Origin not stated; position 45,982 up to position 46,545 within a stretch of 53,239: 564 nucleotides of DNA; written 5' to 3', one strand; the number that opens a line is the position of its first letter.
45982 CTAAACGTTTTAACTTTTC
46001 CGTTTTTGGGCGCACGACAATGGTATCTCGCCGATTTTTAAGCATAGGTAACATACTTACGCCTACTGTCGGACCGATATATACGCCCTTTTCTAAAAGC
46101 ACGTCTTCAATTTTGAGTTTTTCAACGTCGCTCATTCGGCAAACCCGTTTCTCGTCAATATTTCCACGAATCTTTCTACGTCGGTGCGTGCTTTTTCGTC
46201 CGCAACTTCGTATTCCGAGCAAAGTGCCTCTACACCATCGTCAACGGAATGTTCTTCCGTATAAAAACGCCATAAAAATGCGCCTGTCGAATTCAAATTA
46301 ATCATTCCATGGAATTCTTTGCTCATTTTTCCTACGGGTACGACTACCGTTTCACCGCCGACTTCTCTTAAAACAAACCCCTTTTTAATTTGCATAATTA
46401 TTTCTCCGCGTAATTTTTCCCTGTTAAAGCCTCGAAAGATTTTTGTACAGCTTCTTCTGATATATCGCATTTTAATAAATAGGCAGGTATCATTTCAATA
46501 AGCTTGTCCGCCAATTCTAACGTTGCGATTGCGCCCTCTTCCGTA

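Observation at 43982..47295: Five-gene peptide maturation/export-like cassette with no recognisable core modifying enzyme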

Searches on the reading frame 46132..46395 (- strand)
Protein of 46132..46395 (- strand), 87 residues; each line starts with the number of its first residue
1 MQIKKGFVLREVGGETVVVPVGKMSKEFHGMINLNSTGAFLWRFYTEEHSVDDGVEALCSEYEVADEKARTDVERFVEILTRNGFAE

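Call 3: search_protein_families(library=pfam, proteins=[window:46132-46395:-], max_evalue=1)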
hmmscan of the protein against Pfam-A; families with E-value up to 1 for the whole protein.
window:46132-46395:- (87 aa): 1 family
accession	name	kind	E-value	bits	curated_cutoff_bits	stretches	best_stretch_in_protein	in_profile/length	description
PF05402.18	PqqD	-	1.7e-16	60.8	23.4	1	15-85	1-66/67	Coenzyme PQQ synthesis protein D (PqqD)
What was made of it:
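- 46132..46395 (-): 'B' gene: an 87-aa discrete PqqD-type RiPP recognition element (RRE). PF05402 matches at E 1.7e-16 (call 3).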

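Call 4: search_protein_families(library=ncbifam, proteins=[window:46132-46395:-], max_evalue=1)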
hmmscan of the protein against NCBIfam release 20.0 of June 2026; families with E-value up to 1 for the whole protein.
window:46132-46395:- (87 aa): 7 families
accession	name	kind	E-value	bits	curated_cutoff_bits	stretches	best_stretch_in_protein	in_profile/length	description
NF033536.1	lasso_PqqD_Bac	exception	3.9e-09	36.5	80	1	4-84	9-84/88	lasso peptide biosynthesis PqqD family chaperone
NF033530.1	lasso_PqqD_Strm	exception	2.7e-08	33.9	70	1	33-84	25-76/78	lasso peptide biosynthesis PqqD family chaperone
TIGR04248.1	SCM_PqqD_rel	equivalog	1.8e-06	28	100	1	32-86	27-81/84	SynChlorMet cassette protein ScmD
TIGR04302.1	geo_PqqD_fam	equivalog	4.3e-05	23.9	100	1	31-85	46-99/102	GeoRSP system PqqD family peptide chaperone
TIGR03859.1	PQQ_PqqD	equivalog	0.00039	20.2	46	1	30-84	25-78/81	pyrroloquinoline quinone biosynthesis peptide chaperone PqqD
NF050069.2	PqqD_rel_WgkC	exception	0.014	15.4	110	1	32-78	32-78/103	PqqD family peptide maturation chaperone WgkC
NF002535.0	PRK02079.1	equivalog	0.026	14.3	101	1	29-81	33-84/92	pyrroloquinoline quinone biosynthesis peptide chaperone PqqD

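Call 54: search_solved_structures(query=window:46132-46395:-, max_evalue=10, show_alignments=4)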
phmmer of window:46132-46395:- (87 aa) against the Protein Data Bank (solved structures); distinct sequences matched with E-value up to 10: 9.
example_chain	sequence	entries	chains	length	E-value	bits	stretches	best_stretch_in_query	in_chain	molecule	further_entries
6ft5_A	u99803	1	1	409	0.0015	21.9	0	3-36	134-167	alphaRep A3_A3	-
9x8z_B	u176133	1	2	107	0.0024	21.2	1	29-84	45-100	PqqD family protein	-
6jx3_B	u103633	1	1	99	0.0042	20.5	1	33-86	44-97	TfuB1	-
5v1u_A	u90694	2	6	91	0.04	17.3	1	32-82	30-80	TbiB1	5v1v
6fsq_A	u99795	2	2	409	0.053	16.9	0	3-36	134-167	alphaRep A3_bGFPD | A3_bGFPD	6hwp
9x90_B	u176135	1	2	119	0.13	15.7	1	5-77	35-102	Lasso peptide biosynthesis PqqD family chaperone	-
3ltj_A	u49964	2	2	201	0.28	14.6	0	3-36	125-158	AlphaRep-4 | bA3-2: binder of A3 protein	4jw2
3ltm_A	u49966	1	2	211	0.33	14.4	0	3-37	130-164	Alpha-Rep4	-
1fj0_A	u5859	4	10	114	0.62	13.5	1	36-78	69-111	CYTOCHROME C2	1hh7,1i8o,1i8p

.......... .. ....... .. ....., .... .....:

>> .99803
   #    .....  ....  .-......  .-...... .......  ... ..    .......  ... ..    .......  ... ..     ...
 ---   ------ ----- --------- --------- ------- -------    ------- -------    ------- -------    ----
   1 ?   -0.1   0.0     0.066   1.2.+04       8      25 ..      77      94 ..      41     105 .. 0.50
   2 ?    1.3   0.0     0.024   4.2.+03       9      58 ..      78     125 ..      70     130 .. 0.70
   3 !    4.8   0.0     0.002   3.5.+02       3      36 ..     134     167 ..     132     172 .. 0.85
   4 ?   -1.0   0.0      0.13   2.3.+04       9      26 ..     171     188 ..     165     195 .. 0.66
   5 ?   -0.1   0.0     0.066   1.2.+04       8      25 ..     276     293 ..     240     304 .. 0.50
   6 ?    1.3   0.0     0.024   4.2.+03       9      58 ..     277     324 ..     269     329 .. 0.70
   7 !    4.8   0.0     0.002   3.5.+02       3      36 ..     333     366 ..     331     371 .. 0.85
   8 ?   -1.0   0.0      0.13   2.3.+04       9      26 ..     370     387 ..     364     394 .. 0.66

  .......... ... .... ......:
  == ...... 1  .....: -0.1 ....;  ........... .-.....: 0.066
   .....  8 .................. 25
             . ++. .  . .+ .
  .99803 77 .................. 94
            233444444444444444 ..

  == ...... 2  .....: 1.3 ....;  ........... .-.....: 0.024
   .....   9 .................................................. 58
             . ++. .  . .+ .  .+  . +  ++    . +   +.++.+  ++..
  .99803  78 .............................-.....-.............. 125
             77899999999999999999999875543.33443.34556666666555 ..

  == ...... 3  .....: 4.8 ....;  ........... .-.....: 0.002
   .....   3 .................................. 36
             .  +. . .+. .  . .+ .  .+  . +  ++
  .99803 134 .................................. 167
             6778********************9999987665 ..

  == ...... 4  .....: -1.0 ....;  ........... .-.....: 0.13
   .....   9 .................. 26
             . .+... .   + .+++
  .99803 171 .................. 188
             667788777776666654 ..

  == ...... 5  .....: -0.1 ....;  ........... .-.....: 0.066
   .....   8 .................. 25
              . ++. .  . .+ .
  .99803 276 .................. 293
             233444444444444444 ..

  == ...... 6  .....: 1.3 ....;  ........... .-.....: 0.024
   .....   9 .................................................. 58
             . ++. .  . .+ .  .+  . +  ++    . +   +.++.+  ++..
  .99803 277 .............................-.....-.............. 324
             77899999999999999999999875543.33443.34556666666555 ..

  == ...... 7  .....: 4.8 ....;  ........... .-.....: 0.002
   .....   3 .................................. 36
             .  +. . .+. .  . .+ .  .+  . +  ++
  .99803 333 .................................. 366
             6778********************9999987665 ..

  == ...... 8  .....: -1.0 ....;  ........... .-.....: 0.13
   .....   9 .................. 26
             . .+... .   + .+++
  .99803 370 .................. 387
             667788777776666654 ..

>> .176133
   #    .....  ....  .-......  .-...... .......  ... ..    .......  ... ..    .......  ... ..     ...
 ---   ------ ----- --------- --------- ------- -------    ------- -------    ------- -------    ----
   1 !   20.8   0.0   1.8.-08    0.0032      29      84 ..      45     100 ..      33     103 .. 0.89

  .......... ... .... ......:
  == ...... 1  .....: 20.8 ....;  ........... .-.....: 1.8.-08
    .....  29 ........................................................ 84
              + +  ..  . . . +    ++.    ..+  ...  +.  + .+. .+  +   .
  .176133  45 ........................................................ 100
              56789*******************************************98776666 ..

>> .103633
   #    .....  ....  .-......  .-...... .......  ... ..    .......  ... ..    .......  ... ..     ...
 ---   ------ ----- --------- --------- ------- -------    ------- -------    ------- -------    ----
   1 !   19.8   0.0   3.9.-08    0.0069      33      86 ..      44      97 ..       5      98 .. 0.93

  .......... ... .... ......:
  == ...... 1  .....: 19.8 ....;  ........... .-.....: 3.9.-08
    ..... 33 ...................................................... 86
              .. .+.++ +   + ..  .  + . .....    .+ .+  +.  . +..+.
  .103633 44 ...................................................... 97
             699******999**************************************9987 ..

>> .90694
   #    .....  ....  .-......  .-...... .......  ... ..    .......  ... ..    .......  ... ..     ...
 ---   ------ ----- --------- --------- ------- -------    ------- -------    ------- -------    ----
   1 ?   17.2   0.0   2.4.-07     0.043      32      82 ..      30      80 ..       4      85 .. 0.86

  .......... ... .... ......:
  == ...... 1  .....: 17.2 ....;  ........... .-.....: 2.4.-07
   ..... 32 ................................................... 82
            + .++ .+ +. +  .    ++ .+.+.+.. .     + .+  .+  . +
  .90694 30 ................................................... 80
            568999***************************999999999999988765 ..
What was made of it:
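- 46132..46395 (-): The best genuine RRE match in the PDB is LppB, 9x8z_B (call 54).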
